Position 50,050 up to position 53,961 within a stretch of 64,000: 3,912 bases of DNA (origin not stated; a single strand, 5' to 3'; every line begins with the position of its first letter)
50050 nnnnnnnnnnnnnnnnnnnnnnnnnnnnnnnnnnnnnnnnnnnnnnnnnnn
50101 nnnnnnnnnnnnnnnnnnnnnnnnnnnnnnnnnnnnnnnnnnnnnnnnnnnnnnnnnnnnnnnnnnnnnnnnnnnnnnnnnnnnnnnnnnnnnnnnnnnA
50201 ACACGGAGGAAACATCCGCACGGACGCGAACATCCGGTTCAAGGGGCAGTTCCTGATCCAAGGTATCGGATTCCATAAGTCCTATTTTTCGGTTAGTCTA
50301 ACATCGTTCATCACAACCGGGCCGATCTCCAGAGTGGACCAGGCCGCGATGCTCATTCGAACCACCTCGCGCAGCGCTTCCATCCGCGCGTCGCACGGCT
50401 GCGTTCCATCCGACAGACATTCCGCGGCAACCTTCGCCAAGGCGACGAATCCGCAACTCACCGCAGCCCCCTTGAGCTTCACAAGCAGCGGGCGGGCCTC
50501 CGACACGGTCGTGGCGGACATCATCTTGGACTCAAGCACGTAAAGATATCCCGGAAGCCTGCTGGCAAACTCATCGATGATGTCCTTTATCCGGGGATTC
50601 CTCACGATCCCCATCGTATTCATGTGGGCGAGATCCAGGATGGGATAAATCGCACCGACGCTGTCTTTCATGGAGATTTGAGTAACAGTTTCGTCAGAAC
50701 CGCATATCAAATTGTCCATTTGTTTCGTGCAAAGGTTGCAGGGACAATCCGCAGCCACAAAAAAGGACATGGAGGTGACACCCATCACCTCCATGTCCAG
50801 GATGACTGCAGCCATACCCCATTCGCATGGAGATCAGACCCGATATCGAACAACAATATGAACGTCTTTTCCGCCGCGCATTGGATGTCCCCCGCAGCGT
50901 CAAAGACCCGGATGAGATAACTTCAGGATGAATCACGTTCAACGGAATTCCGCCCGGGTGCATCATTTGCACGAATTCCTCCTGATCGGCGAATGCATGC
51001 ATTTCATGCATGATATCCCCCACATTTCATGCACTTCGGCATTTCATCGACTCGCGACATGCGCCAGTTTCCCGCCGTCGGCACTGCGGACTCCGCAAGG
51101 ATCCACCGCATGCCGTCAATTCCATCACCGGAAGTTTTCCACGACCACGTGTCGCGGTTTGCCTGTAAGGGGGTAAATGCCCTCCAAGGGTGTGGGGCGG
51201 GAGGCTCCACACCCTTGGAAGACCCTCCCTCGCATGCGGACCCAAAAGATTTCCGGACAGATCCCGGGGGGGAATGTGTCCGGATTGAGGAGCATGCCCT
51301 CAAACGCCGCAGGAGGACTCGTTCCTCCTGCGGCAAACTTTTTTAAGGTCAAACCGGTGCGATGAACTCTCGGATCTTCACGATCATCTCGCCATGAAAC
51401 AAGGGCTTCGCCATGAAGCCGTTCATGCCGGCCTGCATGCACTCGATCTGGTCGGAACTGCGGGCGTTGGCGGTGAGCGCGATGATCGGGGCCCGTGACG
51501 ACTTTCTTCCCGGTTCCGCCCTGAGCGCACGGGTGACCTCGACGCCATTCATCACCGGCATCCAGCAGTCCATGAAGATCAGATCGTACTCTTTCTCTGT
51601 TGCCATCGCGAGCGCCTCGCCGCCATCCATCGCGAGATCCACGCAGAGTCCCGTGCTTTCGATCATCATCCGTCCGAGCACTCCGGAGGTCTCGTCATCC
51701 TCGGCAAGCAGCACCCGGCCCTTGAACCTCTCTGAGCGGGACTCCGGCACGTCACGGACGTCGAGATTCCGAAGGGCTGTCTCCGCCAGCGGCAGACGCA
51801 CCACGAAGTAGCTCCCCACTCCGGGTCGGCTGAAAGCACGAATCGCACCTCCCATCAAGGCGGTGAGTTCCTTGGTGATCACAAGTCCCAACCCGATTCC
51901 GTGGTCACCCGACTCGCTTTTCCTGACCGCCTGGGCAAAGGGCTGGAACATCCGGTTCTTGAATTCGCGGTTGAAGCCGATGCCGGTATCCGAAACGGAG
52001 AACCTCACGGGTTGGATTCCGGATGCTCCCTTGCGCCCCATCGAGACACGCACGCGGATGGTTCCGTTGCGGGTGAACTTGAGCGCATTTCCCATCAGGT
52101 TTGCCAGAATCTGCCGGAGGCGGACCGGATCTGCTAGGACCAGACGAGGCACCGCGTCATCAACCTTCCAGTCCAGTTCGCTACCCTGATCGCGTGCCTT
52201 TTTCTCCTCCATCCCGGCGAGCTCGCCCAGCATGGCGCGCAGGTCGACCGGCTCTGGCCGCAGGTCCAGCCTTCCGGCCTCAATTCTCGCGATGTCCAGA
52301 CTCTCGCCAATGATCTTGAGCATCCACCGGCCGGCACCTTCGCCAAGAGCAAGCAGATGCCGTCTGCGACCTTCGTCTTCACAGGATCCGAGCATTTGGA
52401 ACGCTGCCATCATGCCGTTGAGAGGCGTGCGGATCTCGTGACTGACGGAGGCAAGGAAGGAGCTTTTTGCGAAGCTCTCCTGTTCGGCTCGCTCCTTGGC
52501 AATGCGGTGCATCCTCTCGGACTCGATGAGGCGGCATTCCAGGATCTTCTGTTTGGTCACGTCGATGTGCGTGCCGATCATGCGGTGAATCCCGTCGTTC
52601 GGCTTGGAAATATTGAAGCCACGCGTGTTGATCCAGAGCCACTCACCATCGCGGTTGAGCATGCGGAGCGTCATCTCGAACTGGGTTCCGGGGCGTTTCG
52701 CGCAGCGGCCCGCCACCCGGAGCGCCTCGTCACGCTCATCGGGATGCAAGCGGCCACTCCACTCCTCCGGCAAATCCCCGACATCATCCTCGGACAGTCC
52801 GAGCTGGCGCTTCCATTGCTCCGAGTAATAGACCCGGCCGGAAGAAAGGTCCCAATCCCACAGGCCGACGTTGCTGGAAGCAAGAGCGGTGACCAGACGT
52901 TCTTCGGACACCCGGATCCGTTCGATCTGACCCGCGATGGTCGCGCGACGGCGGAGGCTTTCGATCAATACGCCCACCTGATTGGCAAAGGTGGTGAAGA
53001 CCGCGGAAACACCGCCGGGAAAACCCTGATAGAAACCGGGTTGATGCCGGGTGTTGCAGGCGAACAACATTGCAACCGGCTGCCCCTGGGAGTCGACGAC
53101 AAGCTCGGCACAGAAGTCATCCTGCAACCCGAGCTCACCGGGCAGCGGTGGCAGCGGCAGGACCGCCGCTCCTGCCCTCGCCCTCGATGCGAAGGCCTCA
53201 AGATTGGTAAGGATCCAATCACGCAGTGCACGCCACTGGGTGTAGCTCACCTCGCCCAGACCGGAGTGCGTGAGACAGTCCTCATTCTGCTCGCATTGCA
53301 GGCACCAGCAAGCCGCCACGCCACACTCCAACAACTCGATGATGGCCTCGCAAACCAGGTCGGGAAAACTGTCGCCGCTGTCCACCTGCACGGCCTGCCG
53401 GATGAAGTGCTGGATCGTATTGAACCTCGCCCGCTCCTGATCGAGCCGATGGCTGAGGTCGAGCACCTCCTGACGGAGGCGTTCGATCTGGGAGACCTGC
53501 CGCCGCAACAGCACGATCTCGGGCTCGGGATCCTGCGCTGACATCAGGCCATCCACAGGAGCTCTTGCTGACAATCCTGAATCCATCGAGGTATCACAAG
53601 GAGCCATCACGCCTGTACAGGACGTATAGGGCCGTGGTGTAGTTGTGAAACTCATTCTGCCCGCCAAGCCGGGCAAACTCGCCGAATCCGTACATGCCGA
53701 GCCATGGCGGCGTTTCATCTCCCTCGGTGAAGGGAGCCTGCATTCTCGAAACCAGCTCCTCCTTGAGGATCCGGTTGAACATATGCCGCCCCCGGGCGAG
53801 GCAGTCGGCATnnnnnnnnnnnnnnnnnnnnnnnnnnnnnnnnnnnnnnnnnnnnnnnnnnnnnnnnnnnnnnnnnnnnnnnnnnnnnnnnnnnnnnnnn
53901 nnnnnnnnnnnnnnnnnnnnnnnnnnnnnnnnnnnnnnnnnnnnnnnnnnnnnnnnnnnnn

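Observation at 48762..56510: NO synthase clustered with a NosP-like FIST sensor, hybrid kinase and response regulator: candidate make-and-sense NO circuit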

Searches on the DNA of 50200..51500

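Call 49: search_rna_families(source=window, start=50200, end=51500, threshold=evalue, max_evalue=10, show_alignments=3)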
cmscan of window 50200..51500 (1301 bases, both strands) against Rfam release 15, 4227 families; matches with E-value up to 10: 15.
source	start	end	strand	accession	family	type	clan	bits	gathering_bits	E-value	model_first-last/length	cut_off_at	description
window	51170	51219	+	RF01682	P8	Gene; sRNA;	-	33.1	60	0.00083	1-78/78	no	Pseudomonas sRNA P8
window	51160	51238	-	RF00963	mir-642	Gene; miRNA;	-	25.8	90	0.075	1-83/83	no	mir-642 microRNA precursor family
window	51160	51238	+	RF00963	mir-642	Gene; miRNA;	-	25.6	90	0.084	1-83/83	no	mir-642 microRNA precursor family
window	51302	51337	-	RF04201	MIR7510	Gene; miRNA;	-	20.7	93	0.47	1-79/79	no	MIR7510 microRNA precursor family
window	51159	51239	+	RF03891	mir-2545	Gene; miRNA;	-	18.7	94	2.3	1-118/118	no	mir-2545 microRNA precursor family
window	51184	51218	+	RF00897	mir-675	Gene; miRNA;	-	18.6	86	8.1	1-73/73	no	mir-675 microRNA precursor family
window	50765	50798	-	RF00891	mir-671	Gene; miRNA;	-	18.5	65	5.1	27-61/84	no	mir-671 microRNA precursor family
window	51303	51338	+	RF04201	MIR7510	Gene; miRNA;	-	18.4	93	1.9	1-79/79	no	MIR7510 microRNA precursor family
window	50749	50814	+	RF02874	AS-traG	Gene; antisense;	-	18.4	58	2.8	1-86/86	no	Antisense to traG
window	51250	51305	+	RF02831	Scr2736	Gene; sRNA;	-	17.1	43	7.5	1-64/64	no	Streptomyces RNA 2736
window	51377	51413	-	RF02448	SpR20_sRNA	Gene; sRNA;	-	15.9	45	2.4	1-45/45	no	Streptococcus sRNA SpR20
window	51181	51343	-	RF02354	BjrC80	Gene; sRNA;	-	15.9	80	2.5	1-162/162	no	Bradyrhizobiaceae sRNA BjrC80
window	50707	50863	-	RF01884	LINC00901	Gene; lncRNA;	-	13.5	55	10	1-152/152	no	Non-coding RNA BC040587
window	50724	50799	-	RF02603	BASRCII26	Gene; sRNA;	-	12.9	218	2.2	1-190/190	no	Brucella sRNA CII26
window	51075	51160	-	RF02878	MH_s7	Gene; sRNA;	-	11.2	221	2.5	185-304/312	no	Mesorhizobail RNA 7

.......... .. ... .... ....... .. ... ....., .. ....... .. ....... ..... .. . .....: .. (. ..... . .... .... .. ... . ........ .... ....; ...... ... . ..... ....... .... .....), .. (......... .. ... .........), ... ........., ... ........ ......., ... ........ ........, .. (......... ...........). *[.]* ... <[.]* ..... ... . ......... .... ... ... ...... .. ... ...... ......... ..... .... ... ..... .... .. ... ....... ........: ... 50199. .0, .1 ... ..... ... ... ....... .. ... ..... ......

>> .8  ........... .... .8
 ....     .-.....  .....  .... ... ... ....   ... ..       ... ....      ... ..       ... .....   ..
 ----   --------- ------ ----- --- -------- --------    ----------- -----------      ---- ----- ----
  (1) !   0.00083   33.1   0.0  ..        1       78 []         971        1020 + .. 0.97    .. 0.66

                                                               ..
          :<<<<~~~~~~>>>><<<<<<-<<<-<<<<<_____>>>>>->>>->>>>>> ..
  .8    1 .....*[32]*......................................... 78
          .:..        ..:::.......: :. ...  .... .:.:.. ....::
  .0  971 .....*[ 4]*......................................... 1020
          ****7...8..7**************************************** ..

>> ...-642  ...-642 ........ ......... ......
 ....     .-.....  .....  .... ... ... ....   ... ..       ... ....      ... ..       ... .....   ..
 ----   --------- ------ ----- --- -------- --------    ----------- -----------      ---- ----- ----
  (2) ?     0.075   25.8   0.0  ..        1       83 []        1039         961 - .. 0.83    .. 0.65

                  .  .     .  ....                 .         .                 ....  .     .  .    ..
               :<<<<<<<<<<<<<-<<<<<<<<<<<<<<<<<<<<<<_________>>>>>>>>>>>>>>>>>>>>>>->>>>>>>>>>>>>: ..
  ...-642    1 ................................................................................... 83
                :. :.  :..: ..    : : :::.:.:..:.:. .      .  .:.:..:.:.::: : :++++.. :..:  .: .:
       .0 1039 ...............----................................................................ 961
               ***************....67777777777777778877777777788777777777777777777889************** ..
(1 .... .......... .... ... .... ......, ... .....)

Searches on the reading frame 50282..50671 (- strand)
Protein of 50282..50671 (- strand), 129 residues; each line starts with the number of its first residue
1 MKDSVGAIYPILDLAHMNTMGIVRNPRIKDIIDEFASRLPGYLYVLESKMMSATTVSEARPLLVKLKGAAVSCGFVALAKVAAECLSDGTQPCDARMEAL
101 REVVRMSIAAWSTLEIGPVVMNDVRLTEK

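Call 23: search_protein_families(library=ncbifam, proteins=[window:50282-50671:-], max_evalue=0.01)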
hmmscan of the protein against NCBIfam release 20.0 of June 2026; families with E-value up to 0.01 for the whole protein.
window:50282-50671:- (129 aa): 1 family
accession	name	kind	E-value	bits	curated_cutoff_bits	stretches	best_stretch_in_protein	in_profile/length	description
NF008302.0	PRK11091.1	equivalog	0.00011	20.5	838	1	11-87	665-741/779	aerobic respiration two-component sensor histidine kinase ArcB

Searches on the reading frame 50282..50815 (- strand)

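Call 3: search_protein_families(library=pfam, proteins=[window:50282-50815:-], max_evalue=0.01)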
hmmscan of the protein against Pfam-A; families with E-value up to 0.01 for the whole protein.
window:50282-50815:- (177 aa): 1 family
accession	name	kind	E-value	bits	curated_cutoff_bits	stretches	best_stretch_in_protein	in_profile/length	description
PF01627.28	Hpt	-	0.00047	20.8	24.6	1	79-151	2-77/84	Hpt domain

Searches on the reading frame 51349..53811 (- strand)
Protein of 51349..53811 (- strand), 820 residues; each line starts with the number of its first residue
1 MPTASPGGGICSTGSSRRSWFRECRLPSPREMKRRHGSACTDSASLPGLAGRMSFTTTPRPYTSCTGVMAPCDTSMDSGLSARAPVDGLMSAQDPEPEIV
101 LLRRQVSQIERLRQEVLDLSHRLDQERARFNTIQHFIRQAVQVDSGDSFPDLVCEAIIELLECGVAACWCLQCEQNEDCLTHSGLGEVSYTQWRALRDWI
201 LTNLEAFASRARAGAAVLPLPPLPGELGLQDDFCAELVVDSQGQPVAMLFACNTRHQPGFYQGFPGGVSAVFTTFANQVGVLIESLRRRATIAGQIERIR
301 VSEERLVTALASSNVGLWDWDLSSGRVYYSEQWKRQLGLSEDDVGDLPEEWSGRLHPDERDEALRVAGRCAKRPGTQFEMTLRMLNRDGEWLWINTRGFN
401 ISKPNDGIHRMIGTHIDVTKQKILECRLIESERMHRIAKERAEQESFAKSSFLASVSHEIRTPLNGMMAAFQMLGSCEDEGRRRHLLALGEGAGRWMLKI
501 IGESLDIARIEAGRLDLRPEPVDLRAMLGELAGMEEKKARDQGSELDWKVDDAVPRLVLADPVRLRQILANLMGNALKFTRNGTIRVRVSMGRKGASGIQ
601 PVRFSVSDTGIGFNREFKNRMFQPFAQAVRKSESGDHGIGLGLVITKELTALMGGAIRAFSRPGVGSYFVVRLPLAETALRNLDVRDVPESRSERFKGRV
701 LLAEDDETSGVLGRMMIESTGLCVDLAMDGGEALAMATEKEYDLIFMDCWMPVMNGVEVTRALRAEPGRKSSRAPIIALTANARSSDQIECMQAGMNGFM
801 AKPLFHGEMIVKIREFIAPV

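Call 3: search_protein_families(library=pfam, proteins=[window:51349-53811:-], max_evalue=0.01)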
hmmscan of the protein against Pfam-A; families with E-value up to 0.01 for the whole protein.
window:51349-53811:- (820 aa): 5 families
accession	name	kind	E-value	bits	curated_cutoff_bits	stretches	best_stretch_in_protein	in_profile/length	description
PF02518.31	HATPase_c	-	1.4e-24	87.1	26.4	1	561-676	2-110/111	Histidine kinase-, DNA gyrase B-, and HSP90-like ATPase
PF00072.30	Response_reg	-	1.6e-22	80.2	30.2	1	700-813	1-110/111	Response regulator receiver domain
PF08447.18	PAS_3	-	1.2e-16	61.2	25.6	1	327-415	2-89/89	PAS fold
PF00512.31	HisKA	-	1.4e-14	54.4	26.9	1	448-513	1-66/66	His Kinase A (phospho-acceptor) domain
PF13426.13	PAS_9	-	0.0086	16.8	27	0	327-420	14-103/103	PAS domain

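Call 23: search_protein_families(library=ncbifam, proteins=[window:51349-53544:-], max_evalue=0.01)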
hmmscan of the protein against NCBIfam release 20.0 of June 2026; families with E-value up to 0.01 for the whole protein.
window:51349-53544:- (731 aa): 146 families (the best 25 are shown)
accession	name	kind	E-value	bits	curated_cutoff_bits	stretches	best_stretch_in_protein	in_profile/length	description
TIGR02956.1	TMAO_torS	equivalog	7.2e-83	279.2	676.5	1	338-727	442-819/967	TMAO reductase system sensor histidine kinase/response regulator TorS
NF011874.0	PRK15347.1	equivalog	4.4e-81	273.2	852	2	334-590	372-618/921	two component system sensor kinase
NF008318.0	PRK11107.1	equivalog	6.6e-75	252.8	890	2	348-596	281-528/920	two-component sensor histidine kinase BarA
NF008302.0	PRK11091.1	equivalog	2e-70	237.9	838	1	349-728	272-643/779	aerobic respiration two-component sensor histidine kinase ArcB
NF041947.1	LuxQ_Vibrio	equivalog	1.2e-69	235.1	1200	1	337-720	449-831/843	quorum-sensing autoinducer 2 sensor kinase/phosphatase LuxQ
NF038297.2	hybrid_HK_HrmK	equivalog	4.4e-64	217.2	725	1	354-715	229-595/607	hybrid histidine kinase/response regulator HrmK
NF008099.0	PRK10841.1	equivalog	8e-60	202.6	920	2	344-592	455-696/949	two-component system sensor histidine kinase RcsC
NF045901.1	HisKinLetSLeg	equivalog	7.7e-57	192.9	1650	2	326-589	257-521/906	two-component system sensor histidine kinase LetS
NF007420.1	PRK09959.1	equivalog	1.9e-50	171.5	1995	1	346-716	698-1062/1197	acid-sensing system histidine kinase EvgS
NF008543.0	PRK11466.1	equivalog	7e-48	163.1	982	1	345-675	429-749/914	TMAO reductase system sensor histidine kinase/response regulator TorS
NF041832.1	near_NosP_CTERM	subfamily_domain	1.8e-40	139.1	400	1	355-715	2-357/370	NahK/ErcS family hybrid sensor histidine kinase/response regulator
NF047465.1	hybrid_HK_LvrA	exception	1.1e-36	126.2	1200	2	354-587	196-423/819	hybrid histidine kinase/response regulator LvrA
NF052573.1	HisKinEspAMyxo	equivalog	1.8e-36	125.5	1400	2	366-716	390-738/755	serine histidine kinase EspA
NF041880.1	EPS_EpsF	equivalog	3.4e-36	124.8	900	2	211-585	140-492/492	response regulator EpsF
NF046044.1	PnpS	equivalog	5.4e-34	117.8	400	1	359-585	169-390/390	two-component system histidine kinase PnpS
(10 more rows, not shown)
